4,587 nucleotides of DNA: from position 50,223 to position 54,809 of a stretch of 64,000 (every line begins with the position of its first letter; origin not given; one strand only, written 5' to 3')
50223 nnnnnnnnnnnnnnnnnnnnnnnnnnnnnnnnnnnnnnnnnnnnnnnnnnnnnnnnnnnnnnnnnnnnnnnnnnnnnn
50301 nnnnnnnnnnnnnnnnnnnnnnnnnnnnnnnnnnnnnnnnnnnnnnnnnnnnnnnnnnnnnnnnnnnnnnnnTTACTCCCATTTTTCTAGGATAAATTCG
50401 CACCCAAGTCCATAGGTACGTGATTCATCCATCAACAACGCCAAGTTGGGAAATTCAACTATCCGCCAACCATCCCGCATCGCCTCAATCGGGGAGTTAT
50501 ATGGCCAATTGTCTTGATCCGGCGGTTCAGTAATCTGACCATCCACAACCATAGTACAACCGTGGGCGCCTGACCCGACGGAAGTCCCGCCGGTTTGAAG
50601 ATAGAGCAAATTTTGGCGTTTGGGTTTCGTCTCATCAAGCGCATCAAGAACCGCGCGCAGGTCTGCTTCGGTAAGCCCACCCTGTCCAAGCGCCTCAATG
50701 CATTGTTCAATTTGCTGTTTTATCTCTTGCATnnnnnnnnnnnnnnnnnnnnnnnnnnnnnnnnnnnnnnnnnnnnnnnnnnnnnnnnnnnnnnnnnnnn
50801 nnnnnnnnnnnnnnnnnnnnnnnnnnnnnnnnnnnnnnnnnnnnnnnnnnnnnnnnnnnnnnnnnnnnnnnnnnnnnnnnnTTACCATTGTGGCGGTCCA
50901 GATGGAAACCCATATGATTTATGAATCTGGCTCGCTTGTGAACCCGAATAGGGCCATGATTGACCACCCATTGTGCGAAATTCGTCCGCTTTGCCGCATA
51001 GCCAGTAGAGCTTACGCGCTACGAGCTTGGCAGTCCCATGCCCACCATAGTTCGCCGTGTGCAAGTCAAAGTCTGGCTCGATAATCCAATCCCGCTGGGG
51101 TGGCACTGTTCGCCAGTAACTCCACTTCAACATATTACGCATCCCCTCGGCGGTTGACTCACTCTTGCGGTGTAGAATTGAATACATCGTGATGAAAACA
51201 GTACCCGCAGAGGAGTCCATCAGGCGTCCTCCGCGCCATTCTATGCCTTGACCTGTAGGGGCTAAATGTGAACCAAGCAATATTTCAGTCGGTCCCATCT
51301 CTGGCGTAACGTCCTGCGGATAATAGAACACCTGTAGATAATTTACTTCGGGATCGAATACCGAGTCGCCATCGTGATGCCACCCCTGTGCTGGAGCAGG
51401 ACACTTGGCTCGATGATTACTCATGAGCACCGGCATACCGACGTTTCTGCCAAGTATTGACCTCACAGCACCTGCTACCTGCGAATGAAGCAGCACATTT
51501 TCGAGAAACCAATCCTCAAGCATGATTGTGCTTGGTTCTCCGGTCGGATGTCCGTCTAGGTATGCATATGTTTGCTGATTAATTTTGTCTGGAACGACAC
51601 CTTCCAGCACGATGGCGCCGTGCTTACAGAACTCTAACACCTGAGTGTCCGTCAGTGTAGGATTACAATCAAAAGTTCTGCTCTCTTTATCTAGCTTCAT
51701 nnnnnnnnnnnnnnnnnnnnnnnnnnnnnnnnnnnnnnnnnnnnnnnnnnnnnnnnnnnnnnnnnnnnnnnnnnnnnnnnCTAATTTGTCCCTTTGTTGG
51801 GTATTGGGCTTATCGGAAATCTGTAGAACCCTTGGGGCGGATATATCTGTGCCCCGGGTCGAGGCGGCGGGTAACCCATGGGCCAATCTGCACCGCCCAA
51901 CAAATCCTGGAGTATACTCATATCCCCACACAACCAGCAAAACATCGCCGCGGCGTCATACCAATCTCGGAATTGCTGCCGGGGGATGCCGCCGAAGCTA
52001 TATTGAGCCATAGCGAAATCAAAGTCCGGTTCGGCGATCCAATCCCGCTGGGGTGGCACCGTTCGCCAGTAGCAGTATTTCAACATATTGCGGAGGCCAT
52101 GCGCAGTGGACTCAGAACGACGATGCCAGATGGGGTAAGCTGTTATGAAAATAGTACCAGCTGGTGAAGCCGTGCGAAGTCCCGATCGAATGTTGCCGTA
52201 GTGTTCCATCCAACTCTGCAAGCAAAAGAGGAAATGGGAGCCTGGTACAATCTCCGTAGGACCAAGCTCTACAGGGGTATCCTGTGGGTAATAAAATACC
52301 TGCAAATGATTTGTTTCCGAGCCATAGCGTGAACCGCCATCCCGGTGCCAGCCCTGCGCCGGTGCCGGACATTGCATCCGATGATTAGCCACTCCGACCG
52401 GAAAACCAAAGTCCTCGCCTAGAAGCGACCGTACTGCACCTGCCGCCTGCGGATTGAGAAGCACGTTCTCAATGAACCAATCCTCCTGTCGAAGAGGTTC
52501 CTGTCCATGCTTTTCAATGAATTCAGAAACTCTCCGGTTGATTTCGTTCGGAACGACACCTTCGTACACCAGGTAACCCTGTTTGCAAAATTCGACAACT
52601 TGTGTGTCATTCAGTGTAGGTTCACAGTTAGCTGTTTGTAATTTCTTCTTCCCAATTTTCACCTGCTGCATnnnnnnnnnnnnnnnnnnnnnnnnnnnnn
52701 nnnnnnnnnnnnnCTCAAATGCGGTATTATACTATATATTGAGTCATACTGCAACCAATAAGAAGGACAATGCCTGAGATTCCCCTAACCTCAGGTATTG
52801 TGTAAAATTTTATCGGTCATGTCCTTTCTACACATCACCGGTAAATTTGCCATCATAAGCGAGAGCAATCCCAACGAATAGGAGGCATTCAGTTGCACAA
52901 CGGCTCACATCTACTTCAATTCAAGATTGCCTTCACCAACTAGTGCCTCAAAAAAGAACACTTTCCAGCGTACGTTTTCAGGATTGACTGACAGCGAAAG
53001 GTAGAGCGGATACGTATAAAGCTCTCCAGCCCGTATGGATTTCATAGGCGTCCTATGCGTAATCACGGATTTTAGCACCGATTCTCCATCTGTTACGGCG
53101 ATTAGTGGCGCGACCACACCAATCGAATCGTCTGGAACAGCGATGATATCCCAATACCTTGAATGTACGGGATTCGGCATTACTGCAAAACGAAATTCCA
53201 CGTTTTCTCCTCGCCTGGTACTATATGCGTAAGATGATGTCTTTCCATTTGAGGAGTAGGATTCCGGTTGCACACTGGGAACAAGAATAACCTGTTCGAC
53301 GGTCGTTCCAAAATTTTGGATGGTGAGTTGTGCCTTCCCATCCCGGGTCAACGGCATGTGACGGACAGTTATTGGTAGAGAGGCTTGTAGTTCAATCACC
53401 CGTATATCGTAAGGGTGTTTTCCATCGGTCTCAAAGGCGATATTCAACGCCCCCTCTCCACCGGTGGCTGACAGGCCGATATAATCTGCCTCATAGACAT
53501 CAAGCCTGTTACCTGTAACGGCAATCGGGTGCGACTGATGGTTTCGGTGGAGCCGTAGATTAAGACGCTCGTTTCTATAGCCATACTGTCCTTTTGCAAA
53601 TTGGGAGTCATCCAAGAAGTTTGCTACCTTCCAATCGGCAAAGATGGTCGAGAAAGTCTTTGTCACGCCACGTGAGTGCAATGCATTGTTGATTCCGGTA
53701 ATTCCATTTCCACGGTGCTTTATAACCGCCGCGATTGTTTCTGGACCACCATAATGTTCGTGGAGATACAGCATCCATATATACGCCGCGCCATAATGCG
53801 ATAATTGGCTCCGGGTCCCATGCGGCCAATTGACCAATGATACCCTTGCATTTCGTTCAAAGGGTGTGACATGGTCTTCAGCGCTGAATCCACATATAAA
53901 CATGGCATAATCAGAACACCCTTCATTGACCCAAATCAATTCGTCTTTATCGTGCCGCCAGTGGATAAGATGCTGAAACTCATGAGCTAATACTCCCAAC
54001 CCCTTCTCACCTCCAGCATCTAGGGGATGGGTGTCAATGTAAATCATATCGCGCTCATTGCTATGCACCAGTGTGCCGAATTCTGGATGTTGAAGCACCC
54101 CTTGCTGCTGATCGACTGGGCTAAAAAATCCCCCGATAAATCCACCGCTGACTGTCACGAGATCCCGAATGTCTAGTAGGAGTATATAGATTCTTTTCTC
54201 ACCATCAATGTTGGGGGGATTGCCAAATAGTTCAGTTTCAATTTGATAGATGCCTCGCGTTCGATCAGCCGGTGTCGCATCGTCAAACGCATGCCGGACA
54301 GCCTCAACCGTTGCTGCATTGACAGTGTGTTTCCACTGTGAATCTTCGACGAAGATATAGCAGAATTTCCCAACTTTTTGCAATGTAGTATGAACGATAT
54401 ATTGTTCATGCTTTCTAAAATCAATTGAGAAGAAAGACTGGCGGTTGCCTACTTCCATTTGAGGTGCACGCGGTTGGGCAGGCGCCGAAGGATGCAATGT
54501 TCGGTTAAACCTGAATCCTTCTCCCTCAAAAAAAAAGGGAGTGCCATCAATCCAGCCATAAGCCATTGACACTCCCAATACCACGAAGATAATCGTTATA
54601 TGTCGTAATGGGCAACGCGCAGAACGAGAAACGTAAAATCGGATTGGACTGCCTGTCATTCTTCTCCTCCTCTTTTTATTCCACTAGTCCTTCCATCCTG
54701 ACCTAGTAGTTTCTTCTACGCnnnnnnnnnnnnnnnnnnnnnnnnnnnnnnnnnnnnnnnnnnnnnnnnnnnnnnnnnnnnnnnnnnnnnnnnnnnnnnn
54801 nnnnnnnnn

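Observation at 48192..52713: Operon-like cluster of three PhyH dioxygenases interleaved with two unknown ~120-aa proteins and a TIM-barrel isomerase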

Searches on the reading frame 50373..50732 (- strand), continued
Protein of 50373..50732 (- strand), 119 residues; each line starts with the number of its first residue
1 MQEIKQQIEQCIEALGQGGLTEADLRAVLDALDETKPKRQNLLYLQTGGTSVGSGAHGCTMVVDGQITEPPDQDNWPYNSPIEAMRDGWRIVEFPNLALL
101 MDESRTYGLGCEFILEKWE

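Call 79: find_encoding_contigs(protein=P0475, flank=6000, max_places=2)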
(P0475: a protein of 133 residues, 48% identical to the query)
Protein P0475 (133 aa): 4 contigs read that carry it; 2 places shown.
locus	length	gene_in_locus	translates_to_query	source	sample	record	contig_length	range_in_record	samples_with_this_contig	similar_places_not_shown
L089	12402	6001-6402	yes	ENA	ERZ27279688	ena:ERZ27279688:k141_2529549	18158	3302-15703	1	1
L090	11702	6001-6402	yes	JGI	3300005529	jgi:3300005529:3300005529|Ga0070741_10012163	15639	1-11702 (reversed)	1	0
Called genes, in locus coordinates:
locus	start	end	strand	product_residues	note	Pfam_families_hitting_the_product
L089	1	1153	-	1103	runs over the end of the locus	PF08448:PAS_4, PF00989:PAS, PF13426:PAS_9, PF08447:PAS_3, PF00989:PAS, PF08448:PAS_4, PF13426:PAS_9, PF00512:HisKA, +3 more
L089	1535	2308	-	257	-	PF13482:RNase_H_2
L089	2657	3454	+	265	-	PF17131:TP_0789-like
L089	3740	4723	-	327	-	PF00294:PfkB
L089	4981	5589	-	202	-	PF00697:PRAI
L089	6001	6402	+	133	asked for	-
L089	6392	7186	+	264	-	PF05721:PhyH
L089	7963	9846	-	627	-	PF00009:GTP_EFTU, PF03144:GTP_EFTU_D2 (weak), PF00679:EFG_C, PF21018:BipA_C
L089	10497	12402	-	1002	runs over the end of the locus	PF03193:RsgA_GTPase (faint), PF02463:SMC_N (faint), PF13191:AAA_16 (faint), PF13481:AAA_25 (faint), PF20703:nSTAND1 (faint), PF00005:ABC_tran (faint), PF17760:UvrA_inter, PF17755:UvrA_DNA-bind, +3 more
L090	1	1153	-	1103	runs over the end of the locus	PF08448:PAS_4, PF00989:PAS, PF13426:PAS_9, PF08447:PAS_3, PF00989:PAS, PF08448:PAS_4, PF13426:PAS_9, PF00512:HisKA, +3 more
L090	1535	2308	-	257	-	PF13482:RNase_H_2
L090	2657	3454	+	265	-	PF17131:TP_0789-like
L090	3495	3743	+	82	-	-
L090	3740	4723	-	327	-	PF00294:PfkB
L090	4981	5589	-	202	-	PF00697:PRAI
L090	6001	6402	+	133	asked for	-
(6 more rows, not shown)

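Call 82: find_encoding_contigs(protein=P0441, flank=6000, max_places=2)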
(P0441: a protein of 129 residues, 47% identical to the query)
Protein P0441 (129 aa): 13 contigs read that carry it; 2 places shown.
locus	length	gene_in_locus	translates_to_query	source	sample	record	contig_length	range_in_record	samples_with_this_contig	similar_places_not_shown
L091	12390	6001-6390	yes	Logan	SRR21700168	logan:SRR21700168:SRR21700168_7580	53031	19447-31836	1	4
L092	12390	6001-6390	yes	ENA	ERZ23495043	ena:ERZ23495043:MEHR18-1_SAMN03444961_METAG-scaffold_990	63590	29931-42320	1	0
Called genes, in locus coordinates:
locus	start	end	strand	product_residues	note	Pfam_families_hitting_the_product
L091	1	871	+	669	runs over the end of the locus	PF13249:SQHop_cyclase_N, PF13243:SQHop_cyclase_C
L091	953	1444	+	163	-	PF02776:TPP_enzyme_N (weak)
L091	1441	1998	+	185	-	PF02775:TPP_enzyme_C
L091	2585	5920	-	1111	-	PF06452:CBM9_1, PF07940:Hepar_II_III_C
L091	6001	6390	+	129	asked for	-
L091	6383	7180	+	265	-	PF05721:PhyH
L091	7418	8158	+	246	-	PF23023:Anti-Pycsar_Apyc1 (weak), PF00753:Lactamase_B, PF12706:Lactamase_B_2 (weak)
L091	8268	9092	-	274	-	-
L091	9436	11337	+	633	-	PF00884:Sulfatase, PF16347:SGSH_C, PF00754:F5_F8_type_C, PF22633:F5_F8_type_C_2 (weak)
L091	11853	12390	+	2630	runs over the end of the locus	PF07719:TPR_2 (faint), PF07721:TPR_4 (faint), PF12895:ANAPC3 (faint), PF13174:TPR_6 (faint), PF13428:TPR_14 (faint), PF13432:TPR_16 (faint), PF13424:TPR_12 (weak), PF13525:YfiO (weak), +7 more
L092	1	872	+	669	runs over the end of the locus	PF13249:SQHop_cyclase_N, PF13243:SQHop_cyclase_C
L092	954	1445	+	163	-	PF02776:TPP_enzyme_N (weak)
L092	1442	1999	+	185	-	PF02775:TPP_enzyme_C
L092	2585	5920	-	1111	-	PF06452:CBM9_1, PF07940:Hepar_II_III_C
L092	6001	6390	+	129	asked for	-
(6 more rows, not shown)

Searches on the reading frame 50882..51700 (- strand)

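Call 5: search_protein_families(library=pfam, proteins=[window:50882-51700:-], max_evalue=0.01)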
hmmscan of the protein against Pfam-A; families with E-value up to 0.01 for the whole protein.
window:50882-51700:- (272 aa): 1 family
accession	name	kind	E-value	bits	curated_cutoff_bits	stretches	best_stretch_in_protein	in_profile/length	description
PF05721.19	PhyH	-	1.6e-05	25.7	22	1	66-151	61-156/213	Phytanoyl-CoA dioxygenase (PhyH)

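Call 10: search_protein_families(library=ncbifam, proteins=[window:50882-51700:-], max_evalue=0.01)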
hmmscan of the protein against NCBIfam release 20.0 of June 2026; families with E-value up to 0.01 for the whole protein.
window:50882-51700:- (272 aa): 0 families

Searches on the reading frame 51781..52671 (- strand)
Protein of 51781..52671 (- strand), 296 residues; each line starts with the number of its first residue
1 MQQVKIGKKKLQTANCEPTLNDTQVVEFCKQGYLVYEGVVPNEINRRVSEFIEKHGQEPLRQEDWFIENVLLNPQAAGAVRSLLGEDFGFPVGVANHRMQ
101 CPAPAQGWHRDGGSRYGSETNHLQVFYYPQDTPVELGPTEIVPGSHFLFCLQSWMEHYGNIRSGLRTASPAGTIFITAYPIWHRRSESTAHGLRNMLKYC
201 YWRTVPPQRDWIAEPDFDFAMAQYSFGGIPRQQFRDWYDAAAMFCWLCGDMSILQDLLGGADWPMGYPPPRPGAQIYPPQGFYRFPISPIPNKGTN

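Call 5: search_protein_families(library=pfam, proteins=[window:51781-52671:-], max_evalue=0.01)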
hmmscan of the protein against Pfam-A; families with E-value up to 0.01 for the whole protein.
window:51781-52671:- (296 aa): 1 family
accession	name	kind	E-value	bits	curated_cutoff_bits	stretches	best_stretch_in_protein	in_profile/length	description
PF05721.19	PhyH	-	7e-05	23.6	22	1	103-146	106-150/213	Phytanoyl-CoA dioxygenase (PhyH)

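Call 10: search_protein_families(library=ncbifam, proteins=[window:51781-52671:-], max_evalue=0.01)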
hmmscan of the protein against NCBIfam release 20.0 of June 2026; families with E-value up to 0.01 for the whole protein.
window:51781-52671:- (296 aa): 0 families

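Call 18: search_solved_structures(query=A1, max_evalue=1)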
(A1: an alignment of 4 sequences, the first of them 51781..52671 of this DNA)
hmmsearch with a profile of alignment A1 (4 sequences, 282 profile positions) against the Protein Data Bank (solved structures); distinct sequences matched with E-value up to 1: 4.
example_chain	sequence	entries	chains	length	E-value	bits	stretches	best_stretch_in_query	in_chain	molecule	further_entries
6s0u_A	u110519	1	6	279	0.028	16.8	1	40-202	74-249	Kanamycin B dioxygenase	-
6s0r_A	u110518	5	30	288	0.029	16.7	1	40-202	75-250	Kanamycin B dioxygenase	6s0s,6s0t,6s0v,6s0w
2mb7_A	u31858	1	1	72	0.35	13.2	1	88-123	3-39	Methyl-CpG-binding domain protein 3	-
6cc8_A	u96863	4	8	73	0.36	13.1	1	88-123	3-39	Methyl-CpG-binding domain protein 3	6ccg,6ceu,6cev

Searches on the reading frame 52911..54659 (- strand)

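Call 5: search_protein_families(library=pfam, proteins=[window:52911-54659:-], max_evalue=0.01)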
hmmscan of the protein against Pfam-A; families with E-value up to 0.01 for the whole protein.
window:52911-54659:- (582 aa): 0 families

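Call 10: search_protein_families(library=ncbifam, proteins=[window:52911-54659:-], max_evalue=0.01)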
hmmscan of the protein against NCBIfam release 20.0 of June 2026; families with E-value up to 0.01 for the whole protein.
window:52911-54659:- (582 aa): 2 families
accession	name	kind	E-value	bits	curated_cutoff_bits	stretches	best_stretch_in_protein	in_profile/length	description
NF045524.1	MXAN_6640_HExxH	subfamily_domain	1e-06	28.7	140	1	223-387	114-280/290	MXAN_6640 family putative metalloprotease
NF033876.2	flagella_HExxH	equivalog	0.00093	18.7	205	1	223-355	132-256/384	flagellinolysin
